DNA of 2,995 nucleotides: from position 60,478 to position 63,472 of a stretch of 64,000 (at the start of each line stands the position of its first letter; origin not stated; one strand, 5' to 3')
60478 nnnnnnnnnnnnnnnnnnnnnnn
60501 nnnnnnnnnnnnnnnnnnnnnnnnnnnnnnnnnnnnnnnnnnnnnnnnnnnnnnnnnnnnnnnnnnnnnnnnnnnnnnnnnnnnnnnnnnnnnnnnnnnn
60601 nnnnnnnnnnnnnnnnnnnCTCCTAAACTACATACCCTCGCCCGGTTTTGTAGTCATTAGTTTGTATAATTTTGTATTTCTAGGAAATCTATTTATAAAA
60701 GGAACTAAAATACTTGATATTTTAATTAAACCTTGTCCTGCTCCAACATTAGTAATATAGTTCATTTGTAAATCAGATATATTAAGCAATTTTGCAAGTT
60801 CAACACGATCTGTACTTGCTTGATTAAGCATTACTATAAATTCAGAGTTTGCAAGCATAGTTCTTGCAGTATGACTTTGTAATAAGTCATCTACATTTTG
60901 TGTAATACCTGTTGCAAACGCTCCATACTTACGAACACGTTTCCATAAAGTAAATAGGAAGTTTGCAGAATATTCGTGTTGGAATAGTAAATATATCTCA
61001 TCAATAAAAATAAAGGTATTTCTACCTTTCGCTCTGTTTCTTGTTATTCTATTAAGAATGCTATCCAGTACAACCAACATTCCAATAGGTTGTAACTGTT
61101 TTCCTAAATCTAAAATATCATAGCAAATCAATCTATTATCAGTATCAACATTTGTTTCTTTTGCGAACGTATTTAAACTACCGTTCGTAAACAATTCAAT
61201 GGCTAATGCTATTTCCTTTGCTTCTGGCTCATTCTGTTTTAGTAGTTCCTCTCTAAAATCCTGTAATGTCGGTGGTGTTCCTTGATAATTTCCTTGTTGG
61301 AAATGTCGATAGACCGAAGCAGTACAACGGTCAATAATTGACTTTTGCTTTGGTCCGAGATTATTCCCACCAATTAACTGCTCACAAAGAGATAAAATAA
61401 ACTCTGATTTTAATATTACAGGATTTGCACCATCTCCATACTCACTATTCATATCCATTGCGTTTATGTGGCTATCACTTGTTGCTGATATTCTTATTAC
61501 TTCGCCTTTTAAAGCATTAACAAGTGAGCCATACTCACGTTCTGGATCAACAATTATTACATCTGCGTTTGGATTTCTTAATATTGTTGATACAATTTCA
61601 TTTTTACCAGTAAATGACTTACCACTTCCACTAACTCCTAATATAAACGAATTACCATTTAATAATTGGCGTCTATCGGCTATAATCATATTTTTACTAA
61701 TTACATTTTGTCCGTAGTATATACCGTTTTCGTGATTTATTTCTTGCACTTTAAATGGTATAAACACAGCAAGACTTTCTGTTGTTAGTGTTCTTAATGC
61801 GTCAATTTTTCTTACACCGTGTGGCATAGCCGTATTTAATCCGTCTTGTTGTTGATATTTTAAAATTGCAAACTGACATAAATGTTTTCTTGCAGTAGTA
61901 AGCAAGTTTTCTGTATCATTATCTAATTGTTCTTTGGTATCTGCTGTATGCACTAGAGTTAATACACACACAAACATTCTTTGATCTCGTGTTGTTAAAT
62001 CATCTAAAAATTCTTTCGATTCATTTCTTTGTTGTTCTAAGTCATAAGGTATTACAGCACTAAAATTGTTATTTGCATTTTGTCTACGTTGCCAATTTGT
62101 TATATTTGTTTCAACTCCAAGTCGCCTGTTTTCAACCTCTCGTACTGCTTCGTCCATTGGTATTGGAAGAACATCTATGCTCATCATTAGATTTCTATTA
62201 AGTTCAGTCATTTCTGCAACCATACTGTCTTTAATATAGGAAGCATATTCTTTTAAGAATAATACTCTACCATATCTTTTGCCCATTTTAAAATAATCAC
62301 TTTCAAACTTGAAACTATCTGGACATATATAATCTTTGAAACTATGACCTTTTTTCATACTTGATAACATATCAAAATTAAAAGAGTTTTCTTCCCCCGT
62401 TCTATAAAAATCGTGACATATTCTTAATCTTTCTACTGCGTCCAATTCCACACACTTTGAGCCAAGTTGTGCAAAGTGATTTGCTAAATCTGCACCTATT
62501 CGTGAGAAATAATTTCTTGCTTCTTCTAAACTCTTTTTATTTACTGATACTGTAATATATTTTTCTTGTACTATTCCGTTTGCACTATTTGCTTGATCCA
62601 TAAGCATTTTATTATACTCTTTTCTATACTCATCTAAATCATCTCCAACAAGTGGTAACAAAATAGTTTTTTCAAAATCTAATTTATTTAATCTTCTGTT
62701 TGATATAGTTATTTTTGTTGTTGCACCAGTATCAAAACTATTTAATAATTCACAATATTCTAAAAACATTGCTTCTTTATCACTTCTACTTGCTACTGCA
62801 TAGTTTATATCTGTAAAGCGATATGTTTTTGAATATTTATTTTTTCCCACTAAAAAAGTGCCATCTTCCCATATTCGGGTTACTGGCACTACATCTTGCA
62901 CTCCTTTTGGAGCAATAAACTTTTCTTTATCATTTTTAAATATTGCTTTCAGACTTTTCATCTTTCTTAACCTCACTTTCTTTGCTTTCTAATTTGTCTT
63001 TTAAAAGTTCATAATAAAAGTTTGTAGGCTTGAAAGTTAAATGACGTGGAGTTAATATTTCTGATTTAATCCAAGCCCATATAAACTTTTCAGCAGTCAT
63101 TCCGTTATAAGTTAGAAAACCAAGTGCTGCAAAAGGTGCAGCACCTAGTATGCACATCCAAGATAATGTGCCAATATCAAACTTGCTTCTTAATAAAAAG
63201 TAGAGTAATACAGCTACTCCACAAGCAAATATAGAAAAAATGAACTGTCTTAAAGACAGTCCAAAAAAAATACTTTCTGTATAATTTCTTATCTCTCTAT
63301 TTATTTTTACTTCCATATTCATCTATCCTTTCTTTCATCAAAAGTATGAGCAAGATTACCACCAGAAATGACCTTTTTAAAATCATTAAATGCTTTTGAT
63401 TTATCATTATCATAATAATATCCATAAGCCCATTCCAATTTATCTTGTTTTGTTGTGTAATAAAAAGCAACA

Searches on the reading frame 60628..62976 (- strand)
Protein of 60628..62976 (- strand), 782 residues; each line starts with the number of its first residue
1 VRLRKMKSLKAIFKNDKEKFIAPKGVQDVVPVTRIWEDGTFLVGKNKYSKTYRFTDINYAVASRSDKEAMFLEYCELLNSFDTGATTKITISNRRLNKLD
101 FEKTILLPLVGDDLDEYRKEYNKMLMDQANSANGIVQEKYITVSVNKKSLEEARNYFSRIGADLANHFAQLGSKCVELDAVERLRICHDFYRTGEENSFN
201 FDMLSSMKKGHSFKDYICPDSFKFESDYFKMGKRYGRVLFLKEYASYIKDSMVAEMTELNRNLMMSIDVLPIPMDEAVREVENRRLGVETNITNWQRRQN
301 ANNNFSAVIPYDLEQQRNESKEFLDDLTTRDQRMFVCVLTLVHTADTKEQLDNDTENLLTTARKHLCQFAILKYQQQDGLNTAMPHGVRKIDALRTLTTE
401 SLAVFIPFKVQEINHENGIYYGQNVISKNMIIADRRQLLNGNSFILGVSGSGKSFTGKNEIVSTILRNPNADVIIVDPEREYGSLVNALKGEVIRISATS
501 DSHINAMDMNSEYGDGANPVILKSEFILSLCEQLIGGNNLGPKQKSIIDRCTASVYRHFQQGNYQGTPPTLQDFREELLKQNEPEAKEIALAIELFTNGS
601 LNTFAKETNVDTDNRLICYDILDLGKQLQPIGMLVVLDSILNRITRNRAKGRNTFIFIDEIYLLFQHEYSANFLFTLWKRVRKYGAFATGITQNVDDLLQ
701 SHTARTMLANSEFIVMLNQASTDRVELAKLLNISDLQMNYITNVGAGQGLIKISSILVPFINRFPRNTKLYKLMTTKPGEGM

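Call 25: search_protein_families(library=pfam, proteins=[window:60628-62976:-], max_evalue=0.01)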
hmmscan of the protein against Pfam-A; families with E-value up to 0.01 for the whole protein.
window:60628-62976:- (782 aa): 3 families
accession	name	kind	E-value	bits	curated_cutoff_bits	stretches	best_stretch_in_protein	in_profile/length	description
PF19044.6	P-loop_TraG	-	9.3e-17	61.2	25.8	2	613-744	211-345/413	TraG P-loop domain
PF01935.23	DUF87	-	6.8e-09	36.6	23.2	1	445-583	28-149/220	Helicase HerA, central domain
PF12846.13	AAA_10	-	1.4e-08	34.7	27.5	1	439-731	20-313/362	AAA-like domain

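Call 62: search_protein_families(library=ncbifam, proteins=[window:60628-62976:-], max_evalue=0.01)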
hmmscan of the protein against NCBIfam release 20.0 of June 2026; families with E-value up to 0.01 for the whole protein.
window:60628-62976:- (782 aa): 9 families
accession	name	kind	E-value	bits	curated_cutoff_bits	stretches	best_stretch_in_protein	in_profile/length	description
NF045971.1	conju_CD1110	equivalog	0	1052.7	325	1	26-778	1-752/752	VirB4-like conjugal transfer ATPase, CD1110 family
NF045975.1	VirB4_plasma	equivalog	2.4e-63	214.2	590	1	13-755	89-875/894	Mbov_0397 family ICE element conjugal transfer ATPase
TIGR02746.1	TraC-F-type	equivalog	5.1e-36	123.9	567.05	1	136-748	111-740/800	type IV secretion system protein TraC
TIGR00929.1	VirB4_CagE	subfamily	1.2e-31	109.8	643.1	1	230-746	236-729/792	VirB4 family type IV secretion/conjugal transfer ATPase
TIGR03783.1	Bac_Flav_CT_G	subfamily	5.5e-14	51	261.55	1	438-720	436-734/829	TraG family conjugative transposon ATPase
TIGR03744.1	traC_PFL_4706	equivalog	5.5e-07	27.8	520.6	1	586-739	661-817/892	conjugative transfer ATPase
NF041017.1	DNA_import_CedB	equivalog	9.7e-07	27.8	700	1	627-752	447-574/590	DNA import protein CedB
NF042943.1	HerA_antiphage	equivalog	0.0024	16.5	800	1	411-491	127-206/566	anti-phage-associated helicase HerA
NF010447.0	PRK13873.1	equivalog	0.0031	15.5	1020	1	632-719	618-704/815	conjugal transfer protein TrbE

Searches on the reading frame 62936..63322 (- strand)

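Call 25: search_protein_families(library=pfam, proteins=[window:62936-63322:-], max_evalue=0.01)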
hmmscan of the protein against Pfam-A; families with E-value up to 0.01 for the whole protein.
window:62936-63322:- (128 aa): 1 family
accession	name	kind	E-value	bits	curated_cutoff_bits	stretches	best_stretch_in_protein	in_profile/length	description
PF12666.12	PrgI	-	1.8e-30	105.7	27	1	6-97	1-91/91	PrgI family protein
